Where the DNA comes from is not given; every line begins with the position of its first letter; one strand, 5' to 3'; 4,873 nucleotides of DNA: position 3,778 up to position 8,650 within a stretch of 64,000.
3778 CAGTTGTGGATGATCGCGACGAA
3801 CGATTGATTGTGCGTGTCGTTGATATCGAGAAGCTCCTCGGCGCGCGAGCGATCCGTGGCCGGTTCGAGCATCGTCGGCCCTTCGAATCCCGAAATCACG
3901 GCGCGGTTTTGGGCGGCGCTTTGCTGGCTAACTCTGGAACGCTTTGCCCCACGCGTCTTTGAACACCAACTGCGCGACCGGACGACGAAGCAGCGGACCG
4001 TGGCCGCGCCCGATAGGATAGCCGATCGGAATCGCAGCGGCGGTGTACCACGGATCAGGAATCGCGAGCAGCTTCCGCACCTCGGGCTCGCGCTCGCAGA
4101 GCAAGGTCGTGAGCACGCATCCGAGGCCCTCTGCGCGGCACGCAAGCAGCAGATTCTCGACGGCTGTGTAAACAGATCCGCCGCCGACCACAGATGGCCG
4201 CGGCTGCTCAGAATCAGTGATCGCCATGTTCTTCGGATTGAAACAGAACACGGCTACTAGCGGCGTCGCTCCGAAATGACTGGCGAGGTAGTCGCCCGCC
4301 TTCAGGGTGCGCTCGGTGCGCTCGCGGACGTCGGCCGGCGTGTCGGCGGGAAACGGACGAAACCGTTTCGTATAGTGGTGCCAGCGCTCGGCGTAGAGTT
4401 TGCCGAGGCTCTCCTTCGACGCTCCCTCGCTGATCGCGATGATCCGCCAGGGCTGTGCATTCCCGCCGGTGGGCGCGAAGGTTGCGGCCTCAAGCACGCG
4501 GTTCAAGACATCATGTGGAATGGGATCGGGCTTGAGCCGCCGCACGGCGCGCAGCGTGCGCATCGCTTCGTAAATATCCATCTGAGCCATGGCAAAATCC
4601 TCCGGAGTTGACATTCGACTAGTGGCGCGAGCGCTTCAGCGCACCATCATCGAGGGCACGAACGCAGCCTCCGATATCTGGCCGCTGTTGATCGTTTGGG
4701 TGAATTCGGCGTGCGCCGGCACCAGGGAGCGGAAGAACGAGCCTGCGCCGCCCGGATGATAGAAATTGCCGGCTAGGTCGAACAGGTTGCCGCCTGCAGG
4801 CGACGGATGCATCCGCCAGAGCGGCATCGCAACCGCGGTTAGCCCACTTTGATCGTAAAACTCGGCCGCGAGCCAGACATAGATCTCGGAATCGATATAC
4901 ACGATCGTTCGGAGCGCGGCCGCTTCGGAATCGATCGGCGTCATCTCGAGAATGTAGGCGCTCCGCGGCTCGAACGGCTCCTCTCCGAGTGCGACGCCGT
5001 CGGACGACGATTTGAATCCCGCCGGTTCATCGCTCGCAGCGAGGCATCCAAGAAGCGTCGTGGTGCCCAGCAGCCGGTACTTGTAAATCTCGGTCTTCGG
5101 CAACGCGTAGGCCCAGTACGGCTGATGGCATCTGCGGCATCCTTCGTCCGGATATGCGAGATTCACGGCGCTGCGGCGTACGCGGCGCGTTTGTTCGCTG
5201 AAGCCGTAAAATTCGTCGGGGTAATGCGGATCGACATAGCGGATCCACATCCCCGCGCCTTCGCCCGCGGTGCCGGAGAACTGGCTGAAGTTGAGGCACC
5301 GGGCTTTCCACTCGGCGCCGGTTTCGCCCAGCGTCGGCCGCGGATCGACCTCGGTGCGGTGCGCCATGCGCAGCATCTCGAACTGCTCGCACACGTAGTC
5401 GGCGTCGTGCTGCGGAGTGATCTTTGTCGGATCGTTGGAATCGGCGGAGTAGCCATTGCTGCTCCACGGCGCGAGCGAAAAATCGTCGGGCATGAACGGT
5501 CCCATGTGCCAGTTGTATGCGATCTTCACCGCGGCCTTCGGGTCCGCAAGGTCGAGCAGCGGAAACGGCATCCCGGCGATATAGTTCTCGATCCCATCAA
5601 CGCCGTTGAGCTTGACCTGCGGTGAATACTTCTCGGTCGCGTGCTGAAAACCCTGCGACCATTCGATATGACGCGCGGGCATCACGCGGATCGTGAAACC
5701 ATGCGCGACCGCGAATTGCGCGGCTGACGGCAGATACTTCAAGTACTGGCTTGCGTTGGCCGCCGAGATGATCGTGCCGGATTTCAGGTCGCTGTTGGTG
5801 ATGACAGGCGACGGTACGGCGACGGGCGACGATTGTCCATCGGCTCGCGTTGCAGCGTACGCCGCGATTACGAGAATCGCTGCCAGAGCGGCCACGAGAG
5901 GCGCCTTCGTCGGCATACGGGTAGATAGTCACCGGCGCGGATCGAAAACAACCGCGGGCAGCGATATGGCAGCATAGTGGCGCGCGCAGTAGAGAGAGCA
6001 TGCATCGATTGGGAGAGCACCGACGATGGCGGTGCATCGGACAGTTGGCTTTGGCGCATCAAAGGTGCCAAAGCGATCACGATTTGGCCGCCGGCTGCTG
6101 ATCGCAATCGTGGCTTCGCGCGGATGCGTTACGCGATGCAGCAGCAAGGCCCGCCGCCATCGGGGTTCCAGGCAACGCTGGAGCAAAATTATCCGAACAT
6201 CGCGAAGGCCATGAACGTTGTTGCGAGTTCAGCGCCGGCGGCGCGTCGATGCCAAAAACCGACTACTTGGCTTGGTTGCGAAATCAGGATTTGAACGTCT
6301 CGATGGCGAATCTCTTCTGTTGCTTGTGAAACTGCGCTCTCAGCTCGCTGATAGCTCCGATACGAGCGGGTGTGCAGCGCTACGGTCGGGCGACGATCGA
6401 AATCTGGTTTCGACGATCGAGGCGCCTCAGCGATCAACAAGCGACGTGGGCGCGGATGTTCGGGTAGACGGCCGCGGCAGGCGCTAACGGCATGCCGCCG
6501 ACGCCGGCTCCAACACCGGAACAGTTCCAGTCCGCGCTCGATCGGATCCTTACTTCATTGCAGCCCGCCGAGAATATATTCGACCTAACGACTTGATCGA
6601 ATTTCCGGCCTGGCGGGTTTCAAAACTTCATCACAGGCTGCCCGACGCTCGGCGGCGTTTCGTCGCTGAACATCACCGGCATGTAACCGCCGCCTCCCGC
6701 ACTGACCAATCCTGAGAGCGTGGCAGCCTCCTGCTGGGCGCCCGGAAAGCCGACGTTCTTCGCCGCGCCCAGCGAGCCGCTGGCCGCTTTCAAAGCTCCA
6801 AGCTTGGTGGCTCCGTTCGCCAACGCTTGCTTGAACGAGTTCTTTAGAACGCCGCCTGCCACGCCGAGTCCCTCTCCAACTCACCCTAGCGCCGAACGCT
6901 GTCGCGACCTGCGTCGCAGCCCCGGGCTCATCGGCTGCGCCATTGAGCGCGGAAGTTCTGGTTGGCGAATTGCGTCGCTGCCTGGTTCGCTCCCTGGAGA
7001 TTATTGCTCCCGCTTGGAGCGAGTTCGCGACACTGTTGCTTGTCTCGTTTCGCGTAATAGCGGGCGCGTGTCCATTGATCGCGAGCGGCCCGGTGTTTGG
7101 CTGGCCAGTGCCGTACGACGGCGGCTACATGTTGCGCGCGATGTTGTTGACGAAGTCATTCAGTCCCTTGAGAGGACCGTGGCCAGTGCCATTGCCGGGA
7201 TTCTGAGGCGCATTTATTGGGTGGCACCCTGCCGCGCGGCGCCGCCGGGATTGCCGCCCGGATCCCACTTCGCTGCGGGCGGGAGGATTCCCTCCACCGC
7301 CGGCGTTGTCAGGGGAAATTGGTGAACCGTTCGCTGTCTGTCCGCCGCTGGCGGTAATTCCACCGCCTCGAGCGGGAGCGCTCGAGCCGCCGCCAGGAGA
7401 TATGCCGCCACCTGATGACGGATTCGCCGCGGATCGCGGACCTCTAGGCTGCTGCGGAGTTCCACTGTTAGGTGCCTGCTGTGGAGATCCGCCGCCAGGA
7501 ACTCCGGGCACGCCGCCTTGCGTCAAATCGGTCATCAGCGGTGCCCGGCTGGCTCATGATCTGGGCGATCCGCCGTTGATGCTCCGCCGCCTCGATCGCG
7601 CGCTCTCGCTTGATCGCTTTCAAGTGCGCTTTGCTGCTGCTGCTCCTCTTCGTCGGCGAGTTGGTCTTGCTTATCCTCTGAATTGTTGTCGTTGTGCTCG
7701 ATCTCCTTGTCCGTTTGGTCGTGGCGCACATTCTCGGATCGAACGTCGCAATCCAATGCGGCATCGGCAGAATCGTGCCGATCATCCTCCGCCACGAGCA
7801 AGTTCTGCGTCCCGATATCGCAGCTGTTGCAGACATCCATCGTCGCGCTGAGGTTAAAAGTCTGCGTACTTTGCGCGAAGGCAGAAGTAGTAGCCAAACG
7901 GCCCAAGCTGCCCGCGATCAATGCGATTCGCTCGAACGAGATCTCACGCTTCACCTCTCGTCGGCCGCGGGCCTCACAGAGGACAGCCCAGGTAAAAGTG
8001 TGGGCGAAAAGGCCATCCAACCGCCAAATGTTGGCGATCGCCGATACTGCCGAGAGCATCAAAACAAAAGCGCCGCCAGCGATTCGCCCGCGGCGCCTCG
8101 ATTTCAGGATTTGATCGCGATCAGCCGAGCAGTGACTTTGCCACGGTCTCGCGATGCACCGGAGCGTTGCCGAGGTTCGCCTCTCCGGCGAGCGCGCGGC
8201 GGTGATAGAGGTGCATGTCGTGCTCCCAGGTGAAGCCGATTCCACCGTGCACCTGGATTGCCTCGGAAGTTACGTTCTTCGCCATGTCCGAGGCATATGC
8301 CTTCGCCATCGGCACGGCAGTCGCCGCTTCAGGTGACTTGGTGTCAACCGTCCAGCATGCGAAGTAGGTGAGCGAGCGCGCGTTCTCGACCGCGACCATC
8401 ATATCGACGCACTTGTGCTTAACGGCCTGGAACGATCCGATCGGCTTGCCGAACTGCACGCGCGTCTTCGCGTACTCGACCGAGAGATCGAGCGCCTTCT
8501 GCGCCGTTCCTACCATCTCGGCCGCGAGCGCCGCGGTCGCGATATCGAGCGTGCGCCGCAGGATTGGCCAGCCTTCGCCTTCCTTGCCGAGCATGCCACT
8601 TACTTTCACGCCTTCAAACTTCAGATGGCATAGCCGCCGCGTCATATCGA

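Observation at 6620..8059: Three co-directional low-complexity ORFs, one acidic secreted, one Gly/Pro/Asn-rich and one Ala/Gly-rich, joined by a TGATGA stop-start overlap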

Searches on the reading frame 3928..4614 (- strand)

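Call 4: search_protein_families(library=pfam, proteins=[window:3928-4614:-], max_evalue=1)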
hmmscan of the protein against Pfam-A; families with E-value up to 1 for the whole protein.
window:3928-4614:- (228 aa): 2 families
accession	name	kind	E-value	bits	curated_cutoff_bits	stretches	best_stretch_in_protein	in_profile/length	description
PF00881.29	Nitroreductase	-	4.2e-26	92.5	23.5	1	22-199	5-167/167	Nitroreductase family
PF14512.11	TM1586_NiRdase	-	0.00069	19.7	27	1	36-59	159-182/215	Putative TM nitroreductase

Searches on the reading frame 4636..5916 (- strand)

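Call 4: search_protein_families(library=pfam, proteins=[window:4636-5916:-], max_evalue=1)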
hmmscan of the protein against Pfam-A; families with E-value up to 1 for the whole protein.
window:4636-5916:- (426 aa): 2 families
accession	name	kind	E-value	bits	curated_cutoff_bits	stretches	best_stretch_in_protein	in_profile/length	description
PF07044.18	DUF1329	-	1.3e-16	61.3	23.1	1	50-358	2-303/368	Protein of unknown function (DUF1329)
PF17131.11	LolA_like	-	8.1e-05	22.8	30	1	307-358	73-125/184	Outer membrane lipoprotein-sorting protein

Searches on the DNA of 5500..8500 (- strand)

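Call 14: search_rna_families(source=window, start=5500, end=8500, threshold=evalue, max_evalue=1)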
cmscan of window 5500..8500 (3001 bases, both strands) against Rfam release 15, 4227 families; matches with E-value up to 1: 2.
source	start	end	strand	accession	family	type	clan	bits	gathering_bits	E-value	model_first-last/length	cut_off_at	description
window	8068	8140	-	RF01670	P17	Gene; sRNA;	-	23.2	45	0.0059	1-282/282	no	Pseudomonas sRNA P17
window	8020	8098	+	RF01670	P17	Gene; sRNA;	-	20.8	45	0.027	1-282/282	no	Pseudomonas sRNA P17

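Call 43: search_dna_similar(query=window:5917-8120:-, collection=plasmids, mode=distant, max_evalue=0.001, max_rows=10)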
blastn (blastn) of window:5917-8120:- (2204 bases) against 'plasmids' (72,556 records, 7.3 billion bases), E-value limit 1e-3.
No match.

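Call 44: search_dna_similar(query=window:5917-8120:-, collection=phages, mode=distant, max_evalue=0.001, max_rows=10)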
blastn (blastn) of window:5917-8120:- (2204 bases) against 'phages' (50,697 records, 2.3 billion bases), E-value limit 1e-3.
No match.

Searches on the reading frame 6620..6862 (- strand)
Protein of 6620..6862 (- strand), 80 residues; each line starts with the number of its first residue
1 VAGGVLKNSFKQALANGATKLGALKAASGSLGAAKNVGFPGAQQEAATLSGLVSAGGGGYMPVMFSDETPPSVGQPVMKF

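Call 4: search_protein_families(library=pfam, proteins=[window:6620-6862:-], max_evalue=1)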
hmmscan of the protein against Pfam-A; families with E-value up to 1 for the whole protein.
window:6620-6862:- (80 aa): 0 families

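Call 5: search_protein_families(library=ncbifam, proteins=[window:6620-6862:-], max_evalue=1)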
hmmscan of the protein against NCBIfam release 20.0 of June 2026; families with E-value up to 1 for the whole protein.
window:6620-6862:- (80 aa): 0 families

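Call 19: find_homologous_proteins(query=window:6620-6862:-, max_evalue=0.01)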
Query window:6620-6862:- (80 aa): 1 proteins with E <= 0.01 among 2 candidates.
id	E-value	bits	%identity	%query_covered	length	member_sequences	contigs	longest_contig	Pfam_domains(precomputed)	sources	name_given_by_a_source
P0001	9.0e-42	158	100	100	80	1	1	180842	-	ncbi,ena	-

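Call 20: find_encoding_contigs(protein=P0001, flank=6000, max_places=5)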
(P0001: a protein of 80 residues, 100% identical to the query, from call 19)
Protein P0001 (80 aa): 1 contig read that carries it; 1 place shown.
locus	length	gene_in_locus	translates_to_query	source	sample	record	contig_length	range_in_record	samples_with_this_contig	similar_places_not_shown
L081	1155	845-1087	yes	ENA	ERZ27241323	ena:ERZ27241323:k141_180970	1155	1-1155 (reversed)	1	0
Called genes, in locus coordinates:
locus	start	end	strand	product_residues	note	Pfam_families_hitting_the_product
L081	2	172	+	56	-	?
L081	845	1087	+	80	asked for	-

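Call 25: find_related_loci(query=window:6620-6862:-, collection=metagenome_contigs, flank=10000)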
Query window:6620-6862:- (80 aa) in metagenome_contigs; peptide patterns used: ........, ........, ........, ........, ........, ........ (x = any residue, [..] = any of these).
600 stretches matched a pattern, but none encodes a relative of the query by tblastn (E <= 1e-3).

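Call 45: search_protein_families(library=phrogs, proteins=[window:6620-6862:-], max_evalue=1)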
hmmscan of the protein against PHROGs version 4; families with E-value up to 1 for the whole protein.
window:6620-6862:- (80 aa): 0 families

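Call 46: search_protein_families(library=padloc, proteins=[window:6620-6862:-], max_evalue=1)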
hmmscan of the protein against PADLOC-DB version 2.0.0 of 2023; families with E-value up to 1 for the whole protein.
window:6620-6862:- (80 aa): 0 families
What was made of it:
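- On Curated protein families (Pfam, NCBIfam, PHROGs, PADLOC) and solved structures: The three ORFs gave no match in Pfam, NCBIfam, PHROGs or PADLOC (calls 4, 5, 45, 46).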

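Call 49: search_solved_structures(query=window:6620-6862:-, max_evalue=1)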
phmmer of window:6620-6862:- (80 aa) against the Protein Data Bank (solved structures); distinct sequences matched with E-value up to 1: 0.

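Call 64: predict_structure(protein=window:6620-6862:-)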
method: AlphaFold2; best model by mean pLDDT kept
length: 80 residues; sequences in the alignment: 1
mean_pLDDT: 63.5   pTM: 0.31
mean pLDDT of the five models: 63.5, 59.6, 58.6, 57.9, 56.6
residues with pLDDT >= 90: 0; 70-90: 24; 50-70: 51; < 50: 5
segments of 3 or more residues with pLDDT < 50: none
pLDDT, mean of each block of 10 residues (from residue 1): 73 79 71 57 56 56 56 59
secondary structure, 60 per line:
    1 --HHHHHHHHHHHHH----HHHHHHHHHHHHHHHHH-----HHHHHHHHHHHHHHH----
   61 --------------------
elements in order: H3-15 H20-36 H42-56

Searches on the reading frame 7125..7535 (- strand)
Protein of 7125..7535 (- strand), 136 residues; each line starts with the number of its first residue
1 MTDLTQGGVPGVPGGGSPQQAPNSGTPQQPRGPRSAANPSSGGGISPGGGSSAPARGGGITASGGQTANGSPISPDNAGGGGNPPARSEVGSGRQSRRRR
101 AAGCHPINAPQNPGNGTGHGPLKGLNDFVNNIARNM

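Call 4: search_protein_families(library=pfam, proteins=[window:7125-7535:-], max_evalue=1)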
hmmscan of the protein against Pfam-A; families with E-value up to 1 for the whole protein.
window:7125-7535:- (136 aa): 0 families

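Call 5: search_protein_families(library=ncbifam, proteins=[window:7125-7535:-], max_evalue=1)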
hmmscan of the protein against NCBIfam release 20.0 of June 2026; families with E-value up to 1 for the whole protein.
window:7125-7535:- (136 aa): 0 families

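Call 35: find_homologous_proteins(query=window:7125-7535:-, max_evalue=0.01)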
Query window:7125-7535:-: 223 candidates shared short words with the query, none scored E <= 0.01.

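Call 45: search_protein_families(library=phrogs, proteins=[window:7125-7535:-], max_evalue=1)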
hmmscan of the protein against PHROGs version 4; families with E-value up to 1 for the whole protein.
window:7125-7535:- (136 aa): 0 families

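Call 46: search_protein_families(library=padloc, proteins=[window:7125-7535:-], max_evalue=1)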
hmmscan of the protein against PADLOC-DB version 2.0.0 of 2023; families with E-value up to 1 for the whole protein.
window:7125-7535:- (136 aa): 0 families
